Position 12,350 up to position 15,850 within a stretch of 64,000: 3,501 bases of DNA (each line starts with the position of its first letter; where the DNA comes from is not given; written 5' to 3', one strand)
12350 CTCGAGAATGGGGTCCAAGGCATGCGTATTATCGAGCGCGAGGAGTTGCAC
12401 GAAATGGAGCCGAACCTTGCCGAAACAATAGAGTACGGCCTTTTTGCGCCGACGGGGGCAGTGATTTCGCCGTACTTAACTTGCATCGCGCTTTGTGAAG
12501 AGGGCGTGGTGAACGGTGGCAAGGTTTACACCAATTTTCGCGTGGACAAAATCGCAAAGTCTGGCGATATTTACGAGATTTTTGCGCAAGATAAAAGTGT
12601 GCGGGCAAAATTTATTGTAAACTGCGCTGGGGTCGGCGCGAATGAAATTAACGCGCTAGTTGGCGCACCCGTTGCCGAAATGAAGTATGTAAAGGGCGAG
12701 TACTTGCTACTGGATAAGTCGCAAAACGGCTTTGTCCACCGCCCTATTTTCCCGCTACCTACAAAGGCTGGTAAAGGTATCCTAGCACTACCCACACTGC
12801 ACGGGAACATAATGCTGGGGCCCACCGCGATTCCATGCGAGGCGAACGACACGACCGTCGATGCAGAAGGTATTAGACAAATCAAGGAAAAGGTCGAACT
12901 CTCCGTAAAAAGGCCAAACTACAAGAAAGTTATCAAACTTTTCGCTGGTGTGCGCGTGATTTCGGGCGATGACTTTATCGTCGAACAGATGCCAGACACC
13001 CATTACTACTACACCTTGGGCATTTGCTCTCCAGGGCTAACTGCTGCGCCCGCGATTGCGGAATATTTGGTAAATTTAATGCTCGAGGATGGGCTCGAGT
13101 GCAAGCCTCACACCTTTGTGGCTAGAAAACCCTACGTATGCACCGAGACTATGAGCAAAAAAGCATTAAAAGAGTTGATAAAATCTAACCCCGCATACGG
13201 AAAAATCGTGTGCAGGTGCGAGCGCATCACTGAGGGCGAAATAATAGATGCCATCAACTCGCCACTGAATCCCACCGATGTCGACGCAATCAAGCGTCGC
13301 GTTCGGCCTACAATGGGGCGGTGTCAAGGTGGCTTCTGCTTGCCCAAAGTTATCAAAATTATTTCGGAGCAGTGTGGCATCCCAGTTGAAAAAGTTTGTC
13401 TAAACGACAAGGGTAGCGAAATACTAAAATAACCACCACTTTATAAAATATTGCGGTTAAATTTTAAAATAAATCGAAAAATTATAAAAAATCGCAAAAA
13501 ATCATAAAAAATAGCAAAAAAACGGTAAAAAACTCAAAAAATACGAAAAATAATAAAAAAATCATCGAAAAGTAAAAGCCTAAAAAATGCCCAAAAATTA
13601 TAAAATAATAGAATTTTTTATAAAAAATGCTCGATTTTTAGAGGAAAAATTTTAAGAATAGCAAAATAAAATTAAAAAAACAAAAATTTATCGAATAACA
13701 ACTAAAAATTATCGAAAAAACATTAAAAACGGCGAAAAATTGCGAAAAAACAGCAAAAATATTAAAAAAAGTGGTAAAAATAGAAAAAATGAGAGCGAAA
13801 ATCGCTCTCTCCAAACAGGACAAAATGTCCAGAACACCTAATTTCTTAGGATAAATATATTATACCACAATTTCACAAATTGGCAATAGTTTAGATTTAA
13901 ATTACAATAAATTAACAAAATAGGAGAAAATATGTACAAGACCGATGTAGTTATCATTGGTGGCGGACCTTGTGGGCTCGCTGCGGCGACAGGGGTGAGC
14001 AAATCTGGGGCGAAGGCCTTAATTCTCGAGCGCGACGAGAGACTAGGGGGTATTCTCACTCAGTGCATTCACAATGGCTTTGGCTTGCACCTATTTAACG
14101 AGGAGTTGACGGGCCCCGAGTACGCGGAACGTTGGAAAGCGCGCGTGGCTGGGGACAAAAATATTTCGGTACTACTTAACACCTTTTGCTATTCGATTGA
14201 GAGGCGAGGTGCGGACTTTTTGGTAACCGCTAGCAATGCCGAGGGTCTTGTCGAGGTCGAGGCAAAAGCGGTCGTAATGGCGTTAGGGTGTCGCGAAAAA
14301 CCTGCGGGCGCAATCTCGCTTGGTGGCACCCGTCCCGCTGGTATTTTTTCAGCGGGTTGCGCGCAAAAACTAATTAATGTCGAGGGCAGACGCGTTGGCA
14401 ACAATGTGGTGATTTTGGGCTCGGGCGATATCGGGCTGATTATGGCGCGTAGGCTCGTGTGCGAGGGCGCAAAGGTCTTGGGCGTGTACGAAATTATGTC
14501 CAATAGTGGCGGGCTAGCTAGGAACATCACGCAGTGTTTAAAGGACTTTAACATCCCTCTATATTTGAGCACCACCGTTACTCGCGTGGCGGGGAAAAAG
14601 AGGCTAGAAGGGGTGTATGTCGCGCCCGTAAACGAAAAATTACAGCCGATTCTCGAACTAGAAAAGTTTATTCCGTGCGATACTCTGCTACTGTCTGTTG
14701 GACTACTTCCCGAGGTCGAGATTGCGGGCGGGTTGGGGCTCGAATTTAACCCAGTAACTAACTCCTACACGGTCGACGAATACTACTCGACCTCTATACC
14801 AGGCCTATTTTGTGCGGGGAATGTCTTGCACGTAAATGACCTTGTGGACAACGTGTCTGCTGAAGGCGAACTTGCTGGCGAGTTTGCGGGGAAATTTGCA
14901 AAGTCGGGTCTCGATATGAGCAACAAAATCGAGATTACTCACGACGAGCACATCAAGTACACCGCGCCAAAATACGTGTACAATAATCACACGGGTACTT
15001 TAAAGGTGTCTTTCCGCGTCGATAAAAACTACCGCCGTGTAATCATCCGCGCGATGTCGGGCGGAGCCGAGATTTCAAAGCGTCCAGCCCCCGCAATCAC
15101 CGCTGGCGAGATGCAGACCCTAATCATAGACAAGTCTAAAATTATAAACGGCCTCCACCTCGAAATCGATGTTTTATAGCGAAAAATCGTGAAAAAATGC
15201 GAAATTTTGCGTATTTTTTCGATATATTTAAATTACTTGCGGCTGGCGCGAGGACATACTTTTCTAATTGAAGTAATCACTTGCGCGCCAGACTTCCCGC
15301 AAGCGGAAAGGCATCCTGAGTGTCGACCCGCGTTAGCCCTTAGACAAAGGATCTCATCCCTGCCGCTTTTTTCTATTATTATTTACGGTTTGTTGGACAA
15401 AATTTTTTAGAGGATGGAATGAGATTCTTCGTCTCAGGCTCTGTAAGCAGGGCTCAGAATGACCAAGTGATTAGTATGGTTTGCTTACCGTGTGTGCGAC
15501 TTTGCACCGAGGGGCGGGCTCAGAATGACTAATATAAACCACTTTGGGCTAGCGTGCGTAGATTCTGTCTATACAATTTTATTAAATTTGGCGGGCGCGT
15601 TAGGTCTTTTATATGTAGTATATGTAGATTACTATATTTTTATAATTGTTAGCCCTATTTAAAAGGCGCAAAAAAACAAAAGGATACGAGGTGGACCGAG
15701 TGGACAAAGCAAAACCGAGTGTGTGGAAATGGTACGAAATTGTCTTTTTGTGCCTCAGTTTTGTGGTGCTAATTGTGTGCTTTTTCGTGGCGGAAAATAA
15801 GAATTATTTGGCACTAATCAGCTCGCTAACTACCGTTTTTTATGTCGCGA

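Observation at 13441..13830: ~390-bp array of A-tracts phased at about 10 bp splits a normally compact oxidoreductase gene pair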

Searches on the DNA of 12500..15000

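Call 4: search_rna_families(source=window, start=12500, end=15000, threshold=evalue, max_evalue=10)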
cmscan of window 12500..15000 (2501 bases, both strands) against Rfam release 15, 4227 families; matches with E-value up to 10: 1.
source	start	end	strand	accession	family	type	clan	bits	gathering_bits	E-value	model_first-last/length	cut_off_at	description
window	13214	13266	-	RF00581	SNORD12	Gene; snRNA; snoRNA; CD-box;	CL00044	17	43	7.3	1-90/90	no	Small nucleolar SNORD12/SNORD106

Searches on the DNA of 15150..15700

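Call 52: search_rna_families(source=window, start=15150, end=15700, threshold=evalue, max_evalue=5)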
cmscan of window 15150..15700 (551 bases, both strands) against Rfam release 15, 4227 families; matches with E-value up to 5: 5.
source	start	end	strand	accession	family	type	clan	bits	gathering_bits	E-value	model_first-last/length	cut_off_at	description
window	15182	15222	-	RF01403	STnc290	Gene; sRNA;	-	18.8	60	1.1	1-65/65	no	STnc290 Hfq binding RNA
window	15331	15444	+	RF03795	MIR6201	Gene; miRNA;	-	16.7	69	0.91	1-109/109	no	MIR6201 microRNA precursor family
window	15334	15515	-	RF02792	sRNA162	Gene; antisense;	-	16.5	78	2.1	1-190/190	no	Archaeal Small RNA 162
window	15342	15434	-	RF04245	MIR169_7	Gene; miRNA;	CL00098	16.3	44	4.6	1-85/85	no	MIR169_7 microRNA precursor family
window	15244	15293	+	RF01277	snoU54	Gene; snRNA; snoRNA; CD-box;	CL00008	15.4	35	3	1-67/67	no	Small nucleolar RNA U54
